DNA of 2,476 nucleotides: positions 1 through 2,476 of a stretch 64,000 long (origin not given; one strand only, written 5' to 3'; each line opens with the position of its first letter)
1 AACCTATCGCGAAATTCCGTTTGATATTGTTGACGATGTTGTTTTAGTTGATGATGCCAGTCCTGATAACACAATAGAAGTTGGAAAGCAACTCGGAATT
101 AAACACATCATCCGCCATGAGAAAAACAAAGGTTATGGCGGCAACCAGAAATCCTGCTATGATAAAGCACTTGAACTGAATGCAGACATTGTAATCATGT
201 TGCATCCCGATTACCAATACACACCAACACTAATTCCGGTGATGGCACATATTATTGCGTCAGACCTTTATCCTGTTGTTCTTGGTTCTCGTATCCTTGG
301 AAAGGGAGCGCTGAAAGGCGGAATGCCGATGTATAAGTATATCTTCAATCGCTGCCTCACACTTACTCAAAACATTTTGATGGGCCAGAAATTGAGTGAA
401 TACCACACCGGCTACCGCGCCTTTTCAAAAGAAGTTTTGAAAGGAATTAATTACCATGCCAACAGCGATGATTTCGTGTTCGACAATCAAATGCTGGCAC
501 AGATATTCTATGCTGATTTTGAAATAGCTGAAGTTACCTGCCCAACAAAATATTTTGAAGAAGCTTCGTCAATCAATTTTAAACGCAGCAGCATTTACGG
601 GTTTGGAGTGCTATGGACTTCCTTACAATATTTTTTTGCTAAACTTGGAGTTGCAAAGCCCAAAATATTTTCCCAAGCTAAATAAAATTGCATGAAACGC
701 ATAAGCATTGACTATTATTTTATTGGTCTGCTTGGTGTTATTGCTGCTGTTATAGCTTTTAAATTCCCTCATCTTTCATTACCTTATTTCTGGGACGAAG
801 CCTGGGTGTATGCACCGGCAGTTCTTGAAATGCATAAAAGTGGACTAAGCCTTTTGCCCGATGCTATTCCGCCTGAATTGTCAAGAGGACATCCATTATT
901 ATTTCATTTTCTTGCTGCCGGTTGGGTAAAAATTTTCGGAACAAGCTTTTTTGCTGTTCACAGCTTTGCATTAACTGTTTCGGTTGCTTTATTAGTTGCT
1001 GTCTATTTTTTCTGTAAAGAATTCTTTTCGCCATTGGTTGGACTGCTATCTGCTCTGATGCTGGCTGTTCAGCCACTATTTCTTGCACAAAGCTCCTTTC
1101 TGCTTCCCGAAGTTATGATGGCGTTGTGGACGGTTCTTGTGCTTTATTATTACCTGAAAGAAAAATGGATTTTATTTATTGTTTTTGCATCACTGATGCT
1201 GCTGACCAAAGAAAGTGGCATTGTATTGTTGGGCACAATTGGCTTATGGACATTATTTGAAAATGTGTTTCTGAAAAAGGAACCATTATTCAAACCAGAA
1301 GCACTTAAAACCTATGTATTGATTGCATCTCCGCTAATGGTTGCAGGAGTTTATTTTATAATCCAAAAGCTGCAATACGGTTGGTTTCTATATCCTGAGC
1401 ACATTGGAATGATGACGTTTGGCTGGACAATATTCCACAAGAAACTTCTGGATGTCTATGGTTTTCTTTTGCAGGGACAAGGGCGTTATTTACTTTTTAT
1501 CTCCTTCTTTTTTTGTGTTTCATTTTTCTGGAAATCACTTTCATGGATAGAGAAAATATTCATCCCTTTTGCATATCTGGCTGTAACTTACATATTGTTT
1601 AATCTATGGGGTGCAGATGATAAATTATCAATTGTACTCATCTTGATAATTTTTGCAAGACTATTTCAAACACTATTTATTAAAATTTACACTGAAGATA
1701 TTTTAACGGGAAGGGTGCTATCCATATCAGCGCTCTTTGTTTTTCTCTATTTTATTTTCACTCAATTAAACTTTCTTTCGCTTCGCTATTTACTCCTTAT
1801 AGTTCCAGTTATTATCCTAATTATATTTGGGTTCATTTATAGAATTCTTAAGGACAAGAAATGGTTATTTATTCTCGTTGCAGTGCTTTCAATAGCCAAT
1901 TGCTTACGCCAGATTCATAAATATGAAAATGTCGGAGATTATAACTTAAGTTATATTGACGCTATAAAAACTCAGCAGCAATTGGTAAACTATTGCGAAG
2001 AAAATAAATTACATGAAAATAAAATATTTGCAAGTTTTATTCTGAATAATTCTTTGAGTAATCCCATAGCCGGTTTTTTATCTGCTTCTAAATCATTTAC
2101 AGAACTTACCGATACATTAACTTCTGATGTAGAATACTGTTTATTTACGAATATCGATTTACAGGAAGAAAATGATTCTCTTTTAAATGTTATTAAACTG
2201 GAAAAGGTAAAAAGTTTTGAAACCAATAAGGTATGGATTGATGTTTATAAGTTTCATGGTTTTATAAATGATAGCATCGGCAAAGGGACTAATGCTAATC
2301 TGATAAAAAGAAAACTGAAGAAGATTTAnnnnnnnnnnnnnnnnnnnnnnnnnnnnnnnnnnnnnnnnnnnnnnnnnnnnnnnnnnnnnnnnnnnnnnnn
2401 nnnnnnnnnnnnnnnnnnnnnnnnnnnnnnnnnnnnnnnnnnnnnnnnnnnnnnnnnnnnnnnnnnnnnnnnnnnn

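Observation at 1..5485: Envelope glycoconjugate-remodelling cluster: GT2 synthase, two distinct ArnT/GT39-like GT-C transferases (convergent), PAP2 phosphatase, co-transcribed with a histone-H1-like K/A-repeat protein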

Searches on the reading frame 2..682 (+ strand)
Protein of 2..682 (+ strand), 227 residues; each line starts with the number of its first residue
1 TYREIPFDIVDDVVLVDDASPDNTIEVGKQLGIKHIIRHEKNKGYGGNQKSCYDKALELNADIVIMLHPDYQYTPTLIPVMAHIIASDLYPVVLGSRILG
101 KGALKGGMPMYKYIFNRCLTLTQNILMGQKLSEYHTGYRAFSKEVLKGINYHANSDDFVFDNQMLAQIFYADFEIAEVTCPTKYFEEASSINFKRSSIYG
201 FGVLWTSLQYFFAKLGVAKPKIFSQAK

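Call 4: search_protein_families(library=pfam, proteins=[window:2-682:+], max_evalue=0.01)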
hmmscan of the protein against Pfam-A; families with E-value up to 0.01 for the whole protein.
window:2-682:+ (227 aa): 1 family
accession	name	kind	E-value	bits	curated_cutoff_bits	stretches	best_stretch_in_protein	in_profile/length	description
PF00535.33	Glycos_transf_2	-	7.7e-15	55.7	23.3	1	11-147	28-165/168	Glycosyl transferase family 2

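Call 5: search_protein_families(library=ncbifam, proteins=[window:2-682:+], max_evalue=0.01)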
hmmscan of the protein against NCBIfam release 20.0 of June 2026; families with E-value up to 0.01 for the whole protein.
window:2-682:+ (227 aa): 6 families
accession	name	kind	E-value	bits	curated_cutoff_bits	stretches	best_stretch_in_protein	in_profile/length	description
NF041391.1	DPhHxTase_Halo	equivalog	1.8e-12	46.7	375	1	12-156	26-160/213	dolichyl-phosphate hexose transferase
TIGR04182.1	glyco_TIGR04182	equivalog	1.5e-11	44.3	325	1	11-187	28-193/293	S-layer glycoprotein N-glycosyltransferase AglJ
NF058614.1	PPMAGASynPpgS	equivalog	8.7e-09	35.1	370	1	9-178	25-192/226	polyprenyl-phospho-N-acetylgalactosaminyl synthase PpgS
NF047588.1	GlcsyltransPgfSStrep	equivalog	0.00022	20.5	500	1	12-150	36-168/308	glycosyltransferase PgfS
NF007986.1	PRK10714.1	equivalog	0.0013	17.8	529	1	12-150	40-173/316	undecaprenyl-phosphate 4-deoxy-4-formamido-L-arabinose transferase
NF041875.1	EPS_EpsD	equivalog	0.0075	15.7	370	1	12-141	32-162/325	exopolysaccharide biosynthesis glycosyltransferase EpsD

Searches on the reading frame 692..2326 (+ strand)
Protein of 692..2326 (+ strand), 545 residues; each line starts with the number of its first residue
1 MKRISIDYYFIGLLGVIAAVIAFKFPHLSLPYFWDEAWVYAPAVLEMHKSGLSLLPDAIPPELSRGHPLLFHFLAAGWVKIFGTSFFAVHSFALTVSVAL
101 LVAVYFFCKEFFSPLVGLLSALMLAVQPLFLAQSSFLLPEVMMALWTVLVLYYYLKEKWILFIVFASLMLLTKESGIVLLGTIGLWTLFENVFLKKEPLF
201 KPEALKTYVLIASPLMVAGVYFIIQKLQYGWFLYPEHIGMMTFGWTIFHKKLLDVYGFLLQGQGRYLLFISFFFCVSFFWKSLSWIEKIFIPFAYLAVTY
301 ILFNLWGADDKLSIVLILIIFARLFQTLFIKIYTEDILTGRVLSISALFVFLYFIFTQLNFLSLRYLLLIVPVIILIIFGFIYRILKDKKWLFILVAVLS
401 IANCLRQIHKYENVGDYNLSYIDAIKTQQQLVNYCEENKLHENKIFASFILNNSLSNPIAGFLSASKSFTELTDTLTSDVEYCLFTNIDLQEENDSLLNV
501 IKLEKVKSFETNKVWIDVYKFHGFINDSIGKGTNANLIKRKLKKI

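Call 4: search_protein_families(library=pfam, proteins=[window:692-2326:+], max_evalue=0.01)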
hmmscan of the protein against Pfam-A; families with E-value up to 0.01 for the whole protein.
window:692-2326:+ (545 aa): 1 family
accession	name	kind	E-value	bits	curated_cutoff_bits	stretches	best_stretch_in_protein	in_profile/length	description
PF13231.12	PMT_2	-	2e-10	41.6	26.1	1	67-210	2-152/160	Dolichyl-phosphate-mannose-protein mannosyltransferase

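Call 5: search_protein_families(library=ncbifam, proteins=[window:692-2326:+], max_evalue=0.01)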
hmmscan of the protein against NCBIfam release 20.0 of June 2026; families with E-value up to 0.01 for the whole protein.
window:692-2326:+ (545 aa): 1 family
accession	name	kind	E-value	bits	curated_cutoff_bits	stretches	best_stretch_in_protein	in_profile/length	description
NF046093.1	AZOBR_p60025_fam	subfamily_domain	1.7e-07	30.7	150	1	75-190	101-214/232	AZOBR_p60025 family cell surface glycopolymer formation protein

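Call 14: search_solved_structures(query=window:692-2326:+, max_evalue=0.1, show_alignments=1)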
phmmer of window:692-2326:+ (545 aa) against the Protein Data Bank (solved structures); distinct sequences matched with E-value up to 0.1: 0.

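Call 49: find_homologous_proteins(query=window:692-2326:+, max_evalue=0.00001)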
Query window:692-2326:+ (545 aa): 339 proteins with E <= 0.00001 among 8000 candidates; the best 120 are listed.
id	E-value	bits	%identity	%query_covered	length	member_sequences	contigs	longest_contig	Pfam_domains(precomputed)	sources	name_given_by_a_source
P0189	0.0e+0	1143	96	100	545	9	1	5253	PF13231.13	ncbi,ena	-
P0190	1.9e-273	926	76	100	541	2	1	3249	PF09852.16,PF13231.13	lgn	-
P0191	5.9e-268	908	74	100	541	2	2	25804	PF13231.13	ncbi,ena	-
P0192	1.4e-265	901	75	100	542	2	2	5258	PF13231.13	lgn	-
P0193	1.2e-258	878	72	100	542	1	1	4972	PF13231.13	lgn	-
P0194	1.0e-247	842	69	100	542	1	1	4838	PF02366.25,PF13231.13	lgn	-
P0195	2.5e-247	840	70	100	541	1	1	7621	PF13231.13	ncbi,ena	-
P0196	1.1e-245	835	68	100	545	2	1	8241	PF13231.13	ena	-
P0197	2.9e-245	833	71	98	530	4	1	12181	PF13231.13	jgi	-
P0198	7.3e-245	832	67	97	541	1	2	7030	PF13231.13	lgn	-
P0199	2.2e-243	827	67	97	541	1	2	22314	PF13231.13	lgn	-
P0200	1.4e-228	778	63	100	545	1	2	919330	PF13231.13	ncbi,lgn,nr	ncbi:MAG: hypothetical protein POELPBGB_00910 [Bacteroidia bacterium]|nr:hypothetical protein [Bacte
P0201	2.6e-186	639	55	99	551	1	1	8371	PF13231.13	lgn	-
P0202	1.0e-141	492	45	100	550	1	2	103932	PF13231.13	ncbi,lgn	ncbi:MAG: ArnT family glycosyltransferase [Bacteroidia bacterium]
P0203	4.8e-134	466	42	100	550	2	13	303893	PF13231.13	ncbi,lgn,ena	-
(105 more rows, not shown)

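Call 51: find_encoding_contigs(protein=P0203, flank=7000, max_places=1)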
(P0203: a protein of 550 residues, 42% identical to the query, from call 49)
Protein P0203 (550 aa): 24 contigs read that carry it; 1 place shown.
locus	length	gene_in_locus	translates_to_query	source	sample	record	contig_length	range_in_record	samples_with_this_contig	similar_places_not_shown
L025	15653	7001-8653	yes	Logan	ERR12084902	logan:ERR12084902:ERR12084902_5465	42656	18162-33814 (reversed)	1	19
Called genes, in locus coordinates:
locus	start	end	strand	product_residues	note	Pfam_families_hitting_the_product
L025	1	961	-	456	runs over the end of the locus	PF00501:AMP-binding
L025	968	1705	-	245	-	PF00106:adh_short, PF08659:KR, PF23441:SDR, PF13561:adh_short_C2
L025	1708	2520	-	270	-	PF05050:Methyltransf_21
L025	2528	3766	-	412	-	PF00534:Glycos_transf_1, PF13692:Glyco_trans_1_4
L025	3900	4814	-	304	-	-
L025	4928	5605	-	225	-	PF00041:fn3 (weak)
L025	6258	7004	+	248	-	PF00535:Glycos_transf_2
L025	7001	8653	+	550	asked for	PF13231:PMT_2 (weak)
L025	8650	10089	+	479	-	-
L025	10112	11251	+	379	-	PF00155:Aminotran_1_2, PF01041:DegT_DnrJ_EryC1, PF01212:Beta_elim_lyase (weak), PF00266:Aminotran_5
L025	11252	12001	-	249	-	PF00535:Glycos_transf_2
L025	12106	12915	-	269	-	PF00535:Glycos_transf_2, PF10111:Glyco_tranf_2_2, PF13641:Glyco_tranf_2_3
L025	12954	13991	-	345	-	PF00535:Glycos_transf_2, PF10111:Glyco_tranf_2_2, PF13641:Glyco_tranf_2_3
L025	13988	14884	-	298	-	PF01531:Glyco_transf_11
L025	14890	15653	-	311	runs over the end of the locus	PF13489:Methyltransf_23, PF01209:Ubie_methyltran, PF13847:Methyltransf_31, PF08241:Methyltransf_11, PF08242:Methyltransf_12, PF13649:Methyltransf_25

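Call 52: find_encoding_contigs(protein=P0202, flank=7000, max_places=1)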
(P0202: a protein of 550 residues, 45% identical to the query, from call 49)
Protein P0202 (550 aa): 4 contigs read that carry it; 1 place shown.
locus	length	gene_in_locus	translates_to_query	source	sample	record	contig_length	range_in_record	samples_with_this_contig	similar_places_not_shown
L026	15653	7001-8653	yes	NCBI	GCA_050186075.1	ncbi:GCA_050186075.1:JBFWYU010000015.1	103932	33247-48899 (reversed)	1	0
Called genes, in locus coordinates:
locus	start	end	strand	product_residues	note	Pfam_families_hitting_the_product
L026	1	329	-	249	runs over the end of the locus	PF00106:adh_short, PF08659:KR, PF23441:SDR, PF13561:adh_short_C2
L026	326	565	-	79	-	-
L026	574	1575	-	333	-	-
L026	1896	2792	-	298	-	-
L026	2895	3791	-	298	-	-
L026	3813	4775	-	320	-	-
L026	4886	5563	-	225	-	-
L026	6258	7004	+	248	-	PF00535:Glycos_transf_2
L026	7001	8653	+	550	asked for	PF13231:PMT_2 (weak)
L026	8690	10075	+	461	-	-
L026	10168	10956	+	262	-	PF13489:Methyltransf_23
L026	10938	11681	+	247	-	PF00535:Glycos_transf_2, PF13641:Glyco_tranf_2_3 (weak)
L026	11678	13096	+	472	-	-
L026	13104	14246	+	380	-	PF00155:Aminotran_1_2 (weak), PF01041:DegT_DnrJ_EryC1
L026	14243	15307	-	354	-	PF16822:ALGX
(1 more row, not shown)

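Call 83: search_solved_structures(query=A5, max_evalue=1, show_alignments=1)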
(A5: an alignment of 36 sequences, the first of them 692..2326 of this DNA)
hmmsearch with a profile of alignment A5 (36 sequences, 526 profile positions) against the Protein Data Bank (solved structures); distinct sequences matched with E-value up to 1: 0.

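Call 93: predict_structure(alignment_id=A5)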
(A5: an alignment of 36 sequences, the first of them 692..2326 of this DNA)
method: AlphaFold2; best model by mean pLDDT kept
length: 545 residues; sequences in the alignment: 36
mean_pLDDT: 90.6   pTM: 0.91
mean pLDDT of the five models: 90.6, 90.1, 90.2, 89.5, 89.2
residues with pLDDT >= 90: 412; 70-90: 98; 50-70: 14; < 50: 21
segments of 3 or more residues with pLDDT < 50: 1-3, 527-533, 535-545
pLDDT, mean of each block of 10 residues (from residue 1): 73 98 96 92 95 94 90 97 96 98 98 98 96 94 98 98 98 95 97 93 95 96 96 91 88 89 88 93 93 91 86 91 94 95 97 92 89 97 95 97 92 85 96 96 92 92 88 88 89 64 89 93 64 45 44
secondary structure, 60 per line:
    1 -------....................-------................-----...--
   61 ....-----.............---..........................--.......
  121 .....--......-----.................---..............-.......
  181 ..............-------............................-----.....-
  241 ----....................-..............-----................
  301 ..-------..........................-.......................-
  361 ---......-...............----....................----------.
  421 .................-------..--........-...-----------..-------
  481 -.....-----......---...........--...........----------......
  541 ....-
elements in order: H8-27 H35-50 H61-64 H70-82 H86-111 H114-125 H128-133 H139-155 H159-172 H174-194 H202-229 H235-239 H245-264 H266-279 H285-302 H310-335 H337-359 H364-369 H371-385 H390-409 H420-437 H449-456 E482-486 H492-497 E501-511 E514-524 H535-544

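Call 95: fold_search(model_id=the predicted structure, library=pdb)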
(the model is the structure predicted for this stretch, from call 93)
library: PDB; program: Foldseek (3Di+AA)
matches with E <= 10: 291; with E <= 0.001: 21
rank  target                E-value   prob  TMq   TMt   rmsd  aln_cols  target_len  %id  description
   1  9s6t_A                1.1e-06  1.00  0.48  0.53   9.9       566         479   12  Ternary cryo-EM structure of chicken ALG12 with Dol25-PP-GlcNAc2Man7, Dol25-P-Man, and Fab (released 2026-03-18)
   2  5ogl_A                3.3e-06  1.00  0.42  0.34  15.1       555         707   15  Structure of bacterial oligosaccharyltransferase PglB in complex with an acceptor peptide and an lipid-linked oligosac (released 2017-10-25)
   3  9s6s_A                5.1e-06  1.00  0.46  0.47  12.0       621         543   12  Ternary cryo-EM structure of human ALG9 with Dol25-PP-GlcNAc2Man6, Dol25-P-Man and Fab (released 2026-03-18)
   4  9s6u_A                5.8e-06  1.00  0.50  0.50   9.3       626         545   11  Ternary cryo-EM structure of human ALG9 with Dol25-PP-GlcNAc2Man8, Dol25-P-Man and Fab (released 2026-03-18)
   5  6gxc_A                6.0e-06  1.00  0.43  0.34  15.1       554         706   16  Bacterial oligosaccharyltransferase PglB in complex with an inhibitory peptide and a reactive lipid-linked oligosaccha (released 2018-11-14)
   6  8agc_A                1.5e-05  1.00  0.46  0.37  16.6       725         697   13  Structure of yeast oligosaccharylransferase complex with lipid-linked oligosaccharide and non-acceptor peptide bound (released 2022-12-07)
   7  8age_A                2.9e-05  1.00  0.46  0.40  14.9       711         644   11  Structure of yeast oligosaccharylransferase complex with acceptor peptide bound (released 2022-12-07)
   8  5ezm                  3.5e-05  1.00  0.42  0.43  14.1       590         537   12  Crystal Structure of ArnT from Cupriavidus metallidurans in the apo state (released 2016-02-17)
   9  5f15                  3.6e-05  1.00  0.48  0.48   9.6       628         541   11  Crystal Structure of ArnT from Cupriavidus metallidurans bound to Undecaprenyl phosphate (released 2016-02-17)
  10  3rce_A                3.6e-05  1.00  0.45  0.37   8.9       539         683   16  Bacterial oligosaccharyltransferase PglB (released 2011-06-15)
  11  9i5k_A                5.1e-05  1.00  0.43  0.47  14.3       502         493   14  Structure of the Chaetomium thermophilum Pmt4 homodimer (C2 symmetry) (released 2025-12-24)
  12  3waj                  5.6e-05  1.00  0.38  0.28  17.0       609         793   14  Crystal structure of the Archaeoglobus fulgidus oligosaccharyltransferase (O29867_ARCFU) complex with Zn and sulfate (released 2013-10-30)
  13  7oci_F                1.6e-04  1.00  0.46  0.40  13.4       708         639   12  Cryo-EM structure of yeast Ost6p containing oligosaccharyltransferase complex (released 2022-02-16)
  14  8b6l_I                2.3e-04  1.00  0.43  0.35  17.2       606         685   11  Subtomogram average of the human Sec61-TRAP-OSTA-translocon (released 2022-12-07)
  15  9i5l_A                2.6e-04  1.00  0.32  0.26   5.1       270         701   17  Structure of the Chaetomium thermophilum Pmt4 homodimer (C1 symmetry) (released 2025-12-24)
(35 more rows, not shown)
